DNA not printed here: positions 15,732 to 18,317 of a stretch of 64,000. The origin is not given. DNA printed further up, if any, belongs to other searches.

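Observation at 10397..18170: Candidate undescribed envelope-glycan assembly locus with two paralogous giant membrane proteins sharing an N-terminal extracytoplasmic module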

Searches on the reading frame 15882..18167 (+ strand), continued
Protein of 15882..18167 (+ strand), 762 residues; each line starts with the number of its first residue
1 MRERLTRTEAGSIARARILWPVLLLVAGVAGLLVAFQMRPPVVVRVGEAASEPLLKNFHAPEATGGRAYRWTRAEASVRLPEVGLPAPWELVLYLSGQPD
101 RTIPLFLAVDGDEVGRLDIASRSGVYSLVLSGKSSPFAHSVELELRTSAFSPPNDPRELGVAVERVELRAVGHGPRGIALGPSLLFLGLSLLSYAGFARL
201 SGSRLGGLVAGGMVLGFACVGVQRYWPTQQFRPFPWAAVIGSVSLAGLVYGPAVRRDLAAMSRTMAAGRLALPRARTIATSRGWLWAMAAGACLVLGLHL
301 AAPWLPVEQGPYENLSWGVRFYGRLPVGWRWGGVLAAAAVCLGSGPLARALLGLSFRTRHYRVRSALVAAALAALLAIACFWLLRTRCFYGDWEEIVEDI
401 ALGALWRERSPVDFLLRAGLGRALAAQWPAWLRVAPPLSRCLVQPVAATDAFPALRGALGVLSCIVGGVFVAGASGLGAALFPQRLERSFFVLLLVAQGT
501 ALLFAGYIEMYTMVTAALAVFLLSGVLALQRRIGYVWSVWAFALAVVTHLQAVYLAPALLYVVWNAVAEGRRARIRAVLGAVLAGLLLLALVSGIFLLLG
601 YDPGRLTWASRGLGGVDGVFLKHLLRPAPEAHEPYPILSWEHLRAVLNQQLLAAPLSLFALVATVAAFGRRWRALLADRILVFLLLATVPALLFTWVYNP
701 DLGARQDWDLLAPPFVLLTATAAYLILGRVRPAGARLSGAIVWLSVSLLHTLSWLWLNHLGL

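Call 34: search_protein_families(library=pfam, proteins=[P0039, P0042, P0044, P0048, P0051, P0054, P0059, P0064, P0071, P0116], max_evalue=0.01)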
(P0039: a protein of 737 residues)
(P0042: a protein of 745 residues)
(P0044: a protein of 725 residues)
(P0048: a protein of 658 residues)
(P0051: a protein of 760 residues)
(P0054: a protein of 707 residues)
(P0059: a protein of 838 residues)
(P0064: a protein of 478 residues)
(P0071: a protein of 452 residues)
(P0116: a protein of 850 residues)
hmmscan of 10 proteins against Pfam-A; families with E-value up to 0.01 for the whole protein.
P0039 (737 aa): 0 families

P0042 (745 aa): 0 families

P0044 (725 aa): 19 families
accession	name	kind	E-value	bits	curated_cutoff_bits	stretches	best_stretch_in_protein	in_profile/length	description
PF07719.23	TPR_2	-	2.1e-26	90.2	27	3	672-703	3-34/34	Tetratricopeptide repeat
PF14559.12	TPR_19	-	3.4e-21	75.8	25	3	504-565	2-63/68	Tetratricopeptide repeat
PF13428.12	TPR_14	-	4.9e-20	70.4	23.5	4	640-677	5-42/44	Tetratricopeptide repeat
PF00515.34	TPR_1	-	1.6e-18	66.1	27.8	1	642-668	7-33/34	Tetratricopeptide repeat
PF13181.12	TPR_8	-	3.9e-18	64.4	25.7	1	671-703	2-34/34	Tetratricopeptide repeat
PF13424.12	TPR_12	-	7.6e-17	61.7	30.1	1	599-666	7-75/77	Tetratricopeptide repeat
PF13414.12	TPR_11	-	1.2e-15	57.3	26.8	2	500-541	1-42/42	TPR repeat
PF13176.12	TPR_7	-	4.6e-14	51.7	27.9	0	529-561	1-35/36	Tetratricopeptide repeat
PF13371.12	TPR_9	-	7.4e-13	48.8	35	2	652-713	11-72/73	Tetratricopeptide repeat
PF13432.12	TPR_16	-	1.1e-12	48.6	32.7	3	640-699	1-60/65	Tetratricopeptide repeat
PF13374.12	TPR_10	-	1.1e-12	47.9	27.5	1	500-523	9-32/42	Tetratricopeptide repeat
PF13431.12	TPR_17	-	1.2e-11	44.4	24.4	0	516-546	2-32/34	Tetratricopeptide repeat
PF23914.1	TPR_CcmH_CycH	-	1.7e-11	44.6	42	2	519-580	42-103/158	Cytochrome c-type biogenesis protein H TPR domain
PF13429.12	TPR_15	-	6e-08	32.9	26.2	1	533-629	152-248/280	Tetratricopeptide repeat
PF13174.12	TPR_6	-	1.1e-07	32.5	26.3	0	640-669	4-33/33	Tetratricopeptide repeat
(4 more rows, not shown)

P0048 (658 aa): 9 families
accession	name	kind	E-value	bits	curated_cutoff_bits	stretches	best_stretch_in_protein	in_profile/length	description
PF07719.23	TPR_2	-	1.6e-10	40.7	27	0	498-524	8-34/34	Tetratricopeptide repeat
PF13432.12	TPR_16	-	2e-08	35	32.7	2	501-557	7-63/65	Tetratricopeptide repeat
PF13428.12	TPR_14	-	9.9e-08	32.4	23.5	0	500-533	10-43/44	Tetratricopeptide repeat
PF23914.1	TPR_CcmH_CycH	-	1.6e-07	31.7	42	1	518-580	43-108/158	Cytochrome c-type biogenesis protein H TPR domain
PF14559.12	TPR_19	-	1.3e-06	29.1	25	1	539-596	5-62/68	Tetratricopeptide repeat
PF13424.12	TPR_12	-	4.7e-05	23.9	30.1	0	496-521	50-75/77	Tetratricopeptide repeat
PF00515.34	TPR_1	-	0.001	19.2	27.8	0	600-624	8-32/34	Tetratricopeptide repeat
PF12895.13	ANAPC3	-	0.0029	18.3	27.2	1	506-583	4-80/82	Anaphase-promoting complex, cyclosome, subunit 3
PF25064.1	ARM_TT21_5th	-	0.0081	16.9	27.8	0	527-621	3-100/117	TT21 fifth ARM repeats domain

P0051 (760 aa): 8 families
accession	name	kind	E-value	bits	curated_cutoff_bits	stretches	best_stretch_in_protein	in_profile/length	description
PF13432.12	TPR_16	-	7e-08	33.2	32.7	2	537-590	5-58/65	Tetratricopeptide repeat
PF07719.23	TPR_2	-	1.4e-07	31.5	27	0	500-528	6-34/34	Tetratricopeptide repeat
PF23914.1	TPR_CcmH_CycH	-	7.8e-06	26.3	42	1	518-590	39-111/158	Cytochrome c-type biogenesis protein H TPR domain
PF13428.12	TPR_14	-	8e-05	23.4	23.5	0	502-533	8-39/44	Tetratricopeptide repeat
PF13181.12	TPR_8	-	0.00022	21.6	25.7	0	505-527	11-33/34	Tetratricopeptide repeat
PF13424.12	TPR_12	-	0.00087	19.9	30.1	0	498-557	6-73/77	Tetratricopeptide repeat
PF14559.12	TPR_19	-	0.0056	17.4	25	0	540-584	2-46/68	Tetratricopeptide repeat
PF14561.12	TPR_20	-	0.0058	17.4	25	0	555-598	14-58/90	Tetratricopeptide repeat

P0054 (707 aa): 20 families
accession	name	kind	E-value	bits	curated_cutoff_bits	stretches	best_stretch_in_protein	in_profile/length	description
PF07719.23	TPR_2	-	3.9e-21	73.8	27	1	658-689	3-34/34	Tetratricopeptide repeat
PF14559.12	TPR_19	-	8.3e-18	64.9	25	2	525-580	2-57/68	Tetratricopeptide repeat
PF13428.12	TPR_14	-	5.3e-17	61.1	23.5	0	630-662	9-41/44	Tetratricopeptide repeat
PF13432.12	TPR_16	-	5.4e-16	59.1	32.7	4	490-546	7-63/65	Tetratricopeptide repeat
PF13181.12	TPR_8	-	6.3e-16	57.6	25.7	0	626-654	5-33/34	Tetratricopeptide repeat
PF00515.34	TPR_1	-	1.3e-15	56.8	27.8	0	629-654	8-33/34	Tetratricopeptide repeat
PF13414.12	TPR_11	-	1.9e-14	53.5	26.8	2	525-562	5-42/42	TPR repeat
PF13374.12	TPR_10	-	3.4e-10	40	27.5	0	588-619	9-41/42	Tetratricopeptide repeat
PF23914.1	TPR_CcmH_CycH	-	4e-10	40.2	42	1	509-566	45-102/158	Cytochrome c-type biogenesis protein H TPR domain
PF13431.12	TPR_17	-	6.4e-10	39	24.4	0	647-675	4-32/34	Tetratricopeptide repeat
PF13424.12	TPR_12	-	8.4e-10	39.1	30.1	2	586-652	8-75/77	Tetratricopeptide repeat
PF13174.12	TPR_6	-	1.1e-09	38.7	26.3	0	658-688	2-32/33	Tetratricopeptide repeat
PF13371.12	TPR_9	-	2.2e-06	28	35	1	489-550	4-65/73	Tetratricopeptide repeat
PF12895.13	ANAPC3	-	6.9e-06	26.7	27.2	0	493-571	2-79/82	Anaphase-promoting complex, cyclosome, subunit 3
PF13429.12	TPR_15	-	1.7e-05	24.9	26.2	1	490-604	120-237/280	Tetratricopeptide repeat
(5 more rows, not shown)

P0059 (838 aa): 25 families
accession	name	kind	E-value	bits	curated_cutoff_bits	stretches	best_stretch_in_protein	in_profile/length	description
PF07719.23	TPR_2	-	5.3e-31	104.6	27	1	510-538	3-31/34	Tetratricopeptide repeat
PF13428.12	TPR_14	-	7.3e-27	91.6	23.5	1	691-727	7-43/44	Tetratricopeptide repeat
PF13432.12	TPR_16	-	1.1e-25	90.1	32.7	1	484-539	7-62/65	Tetratricopeptide repeat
PF13181.12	TPR_8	-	1.2e-24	84.8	25.7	2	510-540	3-33/34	Tetratricopeptide repeat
PF14559.12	TPR_19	-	6.4e-23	81.3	25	2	485-536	2-53/68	Tetratricopeptide repeat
PF13424.12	TPR_12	-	2.2e-20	73.1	30.1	1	513-566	8-62/77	Tetratricopeptide repeat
PF00515.34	TPR_1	-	3.2e-20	71.5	27.8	1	510-540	3-33/34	Tetratricopeptide repeat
PF03704.23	BTAD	-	1.5e-18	68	22.1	2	666-768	43-145/146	Bacterial transcriptional activator domain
PF13414.12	TPR_11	-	4.1e-18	65.2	26.8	1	515-540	1-26/42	TPR repeat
PF13429.12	TPR_15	-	6.6e-14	52.4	26.2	1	664-745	159-240/280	Tetratricopeptide repeat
PF13174.12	TPR_6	-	2.1e-13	50.4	26.3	1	797-827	3-33/33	Tetratricopeptide repeat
PF13176.12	TPR_7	-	1e-12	47.5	27.9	0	510-541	1-32/36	Tetratricopeptide repeat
PF23914.1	TPR_CcmH_CycH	-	4.6e-12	46.5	42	2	497-571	39-113/158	Cytochrome c-type biogenesis protein H TPR domain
PF12569.14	NatA_aux_su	-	7.1e-12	45.5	33.3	2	512-600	8-97/515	N-terminal acetyltransferase A, auxiliary subunit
PF25063.1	ARM_TT21_C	-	4.3e-11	43.5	35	1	479-565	100-187/209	Tetratricopeptide repeat protein 21 C-terminal ARM domain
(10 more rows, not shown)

P0064 (478 aa): 0 families

P0071 (452 aa): 0 families

P0116 (850 aa): 31 families (the best 25 are shown)
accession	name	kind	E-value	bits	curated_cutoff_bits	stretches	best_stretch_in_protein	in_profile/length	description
PF00515.34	TPR_1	-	2.8e-57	188.8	27.8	7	562-594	1-33/34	Tetratricopeptide repeat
PF13414.12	TPR_11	-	2.2e-53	178.1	26.8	6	535-576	1-42/42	TPR repeat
PF07719.23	TPR_2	-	4.4e-53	173.5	27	5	562-594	1-33/34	Tetratricopeptide repeat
PF13181.12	TPR_8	-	1.8e-48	159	25.7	5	562-594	1-33/34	Tetratricopeptide repeat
PF13424.12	TPR_12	-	1.3e-38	131.5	30.1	6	562-626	3-75/77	Tetratricopeptide repeat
PF13432.12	TPR_16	-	4.8e-35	120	32.7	4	779-832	10-63/65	Tetratricopeptide repeat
PF13431.12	TPR_17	-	9e-31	104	24.4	3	620-650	3-33/34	Tetratricopeptide repeat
PF14559.12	TPR_19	-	9.2e-29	100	25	3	610-661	5-56/68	Tetratricopeptide repeat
PF13428.12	TPR_14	-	3.3e-26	89.5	23.5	2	801-840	2-41/44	Tetratricopeptide repeat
PF13374.12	TPR_10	-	1e-24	86.2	27.5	2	596-625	2-31/42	Tetratricopeptide repeat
PF13371.12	TPR_9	-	2.6e-24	85.5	35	5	579-630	12-63/73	Tetratricopeptide repeat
PF13176.12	TPR_7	-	7.4e-23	79.1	27.9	2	565-593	2-30/36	Tetratricopeptide repeat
PF13174.12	TPR_6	-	3.4e-17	62.3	26.3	0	568-594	6-32/33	Tetratricopeptide repeat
PF23914.1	TPR_CcmH_CycH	-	4.5e-15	56.3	42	1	619-719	39-142/158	Cytochrome c-type biogenesis protein H TPR domain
PF12895.13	ANAPC3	-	1.2e-13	51.5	27.2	2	608-655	35-81/82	Anaphase-promoting complex, cyclosome, subunit 3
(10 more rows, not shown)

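Call 36: search_protein_families(library=ncbifam, proteins=[P0039, P0042, P0044, P0048, P0051, P0054, P0064, P0071, P0090, P0097], max_evalue=0.01)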
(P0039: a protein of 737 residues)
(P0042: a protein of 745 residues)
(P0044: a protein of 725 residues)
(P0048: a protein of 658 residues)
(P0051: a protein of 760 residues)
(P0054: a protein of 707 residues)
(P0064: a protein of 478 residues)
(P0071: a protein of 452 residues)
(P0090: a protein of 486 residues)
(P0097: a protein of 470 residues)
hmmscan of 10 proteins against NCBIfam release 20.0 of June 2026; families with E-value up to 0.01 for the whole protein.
P0039 (737 aa): 0 families

P0042 (745 aa): 0 families

P0044 (725 aa): 25 families
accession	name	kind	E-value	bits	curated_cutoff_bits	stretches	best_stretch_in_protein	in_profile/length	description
TIGR02917.1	PEP_TPR_lipo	equivalog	3.2e-18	65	312.2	1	503-720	339-546/899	XrtA/PEP-CTERM system TPR-repeat protein PrsT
TIGR02521.1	type_IV_pilW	equivalog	3.4e-17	62.8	154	2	499-628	37-168/234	type IV pilus biogenesis/stability protein PilW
NF040959.1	MamA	equivalog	1.7e-16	60.3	200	2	618-703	53-138/204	magnetosome protein MamA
NF052415.1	T3SS_chap_SctY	equivalog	1e-15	58.1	70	1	531-623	10-105/106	type III secretion apparatus assembly chaperone SctY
NF033920.0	C39_PA2778_fam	equivalog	7.2e-12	45.2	150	2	505-581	168-244/255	PA2778 family cysteine peptidase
TIGR02552.1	LcrH_SycD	equivalog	9.3e-12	44.8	104.8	1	633-716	49-132/136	SycD/LcrH family type III secretion system chaperone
NF047507.1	TPR_BatC_Lepto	exception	1.5e-09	37.6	175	1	615-719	37-145/214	TPR repeat-containing protein BatC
NF033762.1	social_mot_Tgl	equivalog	1.5e-08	34.3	225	0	506-581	44-120/252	social motility TPR repeat lipoprotein Tgl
NF053720.1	NsdA_fam_reg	subfamily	3.2e-08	33.5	75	1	603-719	299-416/432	NsdA family TPR-like regulatory protein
NF008757.0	PRK11788.1-5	equivalog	3.7e-08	32.9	363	1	608-721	193-297/388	lipopolysaccharide assembly protein LapB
TIGR00540.1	TPR_hemY_coli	hypoth_equivalog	6.6e-08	31.7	142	1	496-721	155-373/385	heme biosynthesis-associated TPR protein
NF008520.0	PRK11447.1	equivalog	1.6e-07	29.6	858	1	494-592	604-702/1157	cellulose synthase complex outer membrane protein BcsC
NF011721.1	PRK15174.1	equivalog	2e-07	29.6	1200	1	507-624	260-381/656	Vi polysaccharide transport protein VexE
NF033758.1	gliding_GltE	equivalog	3.9e-06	26.1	225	1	506-681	133-301/411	adventurous gliding motility TPR repeat lipoprotein GltE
TIGR02795.1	tol_pal_ybgF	equivalog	4.7e-06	27.2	90.1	0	642-705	45-111/119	tol-pal system protein YbgF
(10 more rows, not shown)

P0048 (658 aa): 8 families
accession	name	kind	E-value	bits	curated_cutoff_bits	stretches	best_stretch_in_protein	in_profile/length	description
TIGR02917.1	PEP_TPR_lipo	equivalog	2.9e-08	32.1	312.2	1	496-624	368-496/899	XrtA/PEP-CTERM system TPR-repeat protein PrsT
NF040959.1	MamA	equivalog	2.1e-06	27.3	200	1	502-622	82-202/204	magnetosome protein MamA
NF033920.0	C39_PA2778_fam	equivalog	2.9e-06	26.9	150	2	503-582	168-247/255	PA2778 family cysteine peptidase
TIGR02552.1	LcrH_SycD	equivalog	4e-06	26.6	104.8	1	504-593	31-120/136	SycD/LcrH family type III secretion system chaperone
TIGR02795.1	tol_pal_ybgF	equivalog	3e-05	24.6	90.1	1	501-585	12-102/119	tol-pal system protein YbgF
TIGR02521.1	type_IV_pilW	equivalog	4.3e-05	23.2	154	0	562-627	34-99/234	type IV pilus biogenesis/stability protein PilW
NF052415.1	T3SS_chap_SctY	equivalog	8.9e-05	23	70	1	541-618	22-102/106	type III secretion apparatus assembly chaperone SctY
NF008520.0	PRK11447.1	equivalog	0.008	14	858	1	524-617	602-695/1157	cellulose synthase complex outer membrane protein BcsC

P0051 (760 aa): 6 families
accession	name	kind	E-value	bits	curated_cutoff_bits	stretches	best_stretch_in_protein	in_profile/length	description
TIGR02917.1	PEP_TPR_lipo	equivalog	5.6e-08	31.1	312.2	1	500-585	164-249/899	XrtA/PEP-CTERM system TPR-repeat protein PrsT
NF040959.1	MamA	equivalog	0.00012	21.6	200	1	502-585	44-127/204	magnetosome protein MamA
NF033762.1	social_mot_Tgl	equivalog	0.00014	21.3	225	1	512-583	48-120/252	social motility TPR repeat lipoprotein Tgl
TIGR02521.1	type_IV_pilW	equivalog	0.00016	21.3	154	1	497-563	33-99/234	type IV pilus biogenesis/stability protein PilW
NF033758.1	gliding_GltE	equivalog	0.0037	16.3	225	1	505-589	198-283/411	adventurous gliding motility TPR repeat lipoprotein GltE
NF033920.0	C39_PA2778_fam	equivalog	0.0061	16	150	1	509-584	170-245/255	PA2778 family cysteine peptidase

P0054 (707 aa): 16 families
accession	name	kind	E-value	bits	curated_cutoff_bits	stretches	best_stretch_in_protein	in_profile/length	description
TIGR02917.1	PEP_TPR_lipo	equivalog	2.6e-18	65.3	312.2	1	491-691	170-364/899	XrtA/PEP-CTERM system TPR-repeat protein PrsT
NF040959.1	MamA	equivalog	6.5e-17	61.6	200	2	482-571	107-196/204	magnetosome protein MamA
NF052415.1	T3SS_chap_SctY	equivalog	3.5e-11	43.6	70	1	518-608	10-104/106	type III secretion apparatus assembly chaperone SctY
TIGR02521.1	type_IV_pilW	equivalog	1.4e-09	37.8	154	1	484-610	35-164/234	type IV pilus biogenesis/stability protein PilW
NF033920.0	C39_PA2778_fam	equivalog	1.6e-08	34.3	150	1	483-545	193-255/255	PA2778 family cysteine peptidase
TIGR03939.1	PGA_TPR_OMP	equivalog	1.3e-07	30.3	366.65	1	491-579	406-494/800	poly-beta-1,6 N-acetyl-D-glucosamine export porin PgaA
NF047558.1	TPR_END_plus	domain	3.6e-07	30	32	0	632-657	9-33/56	TPR end-of-group domain-containing protein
TIGR02552.1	LcrH_SycD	equivalog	5.9e-07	29.3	104.8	0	630-690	60-120/136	SycD/LcrH family type III secretion system chaperone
NF008757.0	PRK11788.1-5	equivalog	8.9e-07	28.4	363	1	490-610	190-311/388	lipopolysaccharide assembly protein LapB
NF033762.1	social_mot_Tgl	equivalog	2.7e-06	26.9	225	1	494-568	45-120/252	social motility TPR repeat lipoprotein Tgl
NF008520.0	PRK11447.1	equivalog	0.00015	19.7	858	0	489-595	612-718/1157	cellulose synthase complex outer membrane protein BcsC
NF011721.1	PRK15174.1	equivalog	0.00037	18.8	1200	1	496-610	267-381/656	Vi polysaccharide transport protein VexE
NF047371.1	FlcA_CTERM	equivalog_domain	0.00058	18.4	300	0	493-546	326-379/646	periplasmic flagellar collar protein FlcA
NF008755.0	PRK11788.1-3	equivalog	0.0011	18.4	430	1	492-581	192-282/388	lipopolysaccharide assembly protein LapB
NF033758.1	gliding_GltE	equivalog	0.0023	17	225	1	503-659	211-361/411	adventurous gliding motility TPR repeat lipoprotein GltE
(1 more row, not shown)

P0064 (478 aa): 0 families

P0071 (452 aa): 0 families

P0090 (486 aa): 0 families

P0097 (470 aa): 0 families

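Call 103: find_encoding_contigs(protein=P0036, flank=6000, max_places=2)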
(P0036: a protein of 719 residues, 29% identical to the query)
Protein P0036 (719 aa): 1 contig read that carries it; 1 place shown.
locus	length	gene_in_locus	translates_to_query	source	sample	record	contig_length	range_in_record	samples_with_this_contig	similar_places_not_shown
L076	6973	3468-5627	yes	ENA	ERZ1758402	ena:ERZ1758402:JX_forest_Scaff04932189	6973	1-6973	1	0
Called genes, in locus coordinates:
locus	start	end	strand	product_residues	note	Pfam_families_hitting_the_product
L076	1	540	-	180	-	?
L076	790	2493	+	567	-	PF04389:Peptidase_M28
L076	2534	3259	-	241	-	PF01186:Lysyl_oxidase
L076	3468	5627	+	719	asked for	PF23914:TPR_CcmH_CycH (faint), PF13174:TPR_6 (faint), PF07719:TPR_2 (faint), PF13424:TPR_12, PF13432:TPR_16, PF14559:TPR_19 (weak), PF13428:TPR_14 (weak), PF14559:TPR_19, +8 more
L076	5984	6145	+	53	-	PF04964:Flp_Fap (weak)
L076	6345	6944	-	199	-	PF18914:DUF5666 (weak)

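Call 104: find_encoding_contigs(protein=P0038, flank=8000, max_places=1)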
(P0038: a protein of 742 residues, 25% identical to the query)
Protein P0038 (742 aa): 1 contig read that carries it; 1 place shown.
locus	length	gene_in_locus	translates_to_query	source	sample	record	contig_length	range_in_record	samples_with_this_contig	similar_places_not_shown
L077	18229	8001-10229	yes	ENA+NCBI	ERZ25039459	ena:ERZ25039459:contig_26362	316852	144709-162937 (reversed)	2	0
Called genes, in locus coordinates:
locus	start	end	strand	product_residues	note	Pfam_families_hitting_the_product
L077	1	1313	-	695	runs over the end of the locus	PF02366:PMT (weak), PF13231:PMT_2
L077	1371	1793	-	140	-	-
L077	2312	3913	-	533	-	PF09852:DUF2079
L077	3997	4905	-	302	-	PF03706:LPG_synthase_TM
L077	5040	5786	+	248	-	PF13489:Methyltransf_23, PF03141:Methyltransf_29 (weak), PF05401:NodS (weak), PF01209:Ubie_methyltran (weak), PF08241:Methyltransf_11, PF08242:Methyltransf_12, PF13649:Methyltransf_25, PF13847:Methyltransf_31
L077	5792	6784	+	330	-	PF04321:RmlD_sub_bind, PF01073:3Beta_HSD, PF01370:Epimerase, PF02719:Polysacc_synt_2 (faint), PF16363:GDP_Man_Dehyd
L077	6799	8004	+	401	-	PF01041:DegT_DnrJ_EryC1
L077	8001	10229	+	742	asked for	-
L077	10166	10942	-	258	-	-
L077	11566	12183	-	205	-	PF25084:LbH_EIF2B (weak), PF25087:GMPPB_C (weak), PF00132:Hexapep, PF14602:Hexapep_2 (weak)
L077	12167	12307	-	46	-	-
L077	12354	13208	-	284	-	PF01408:GFO_IDH_MocA, PF03447:NAD_binding_3, PF22725:GFO_IDH_MocA_C3, PF02894:GFO_IDH_MocA_C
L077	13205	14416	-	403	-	PF13439:Glyco_transf_4, PF13477:Glyco_trans_4_2, PF13579:Glyco_trans_4_4, PF00534:Glycos_transf_1, PF13692:Glyco_trans_1_4, PF13524:Glyco_trans_1_2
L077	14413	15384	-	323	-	PF00535:Glycos_transf_2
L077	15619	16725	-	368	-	PF00155:Aminotran_1_2, PF00266:Aminotran_5 (weak), PF01041:DegT_DnrJ_EryC1, PF01212:Beta_elim_lyase, PF01053:Cys_Met_Meta_PP (weak)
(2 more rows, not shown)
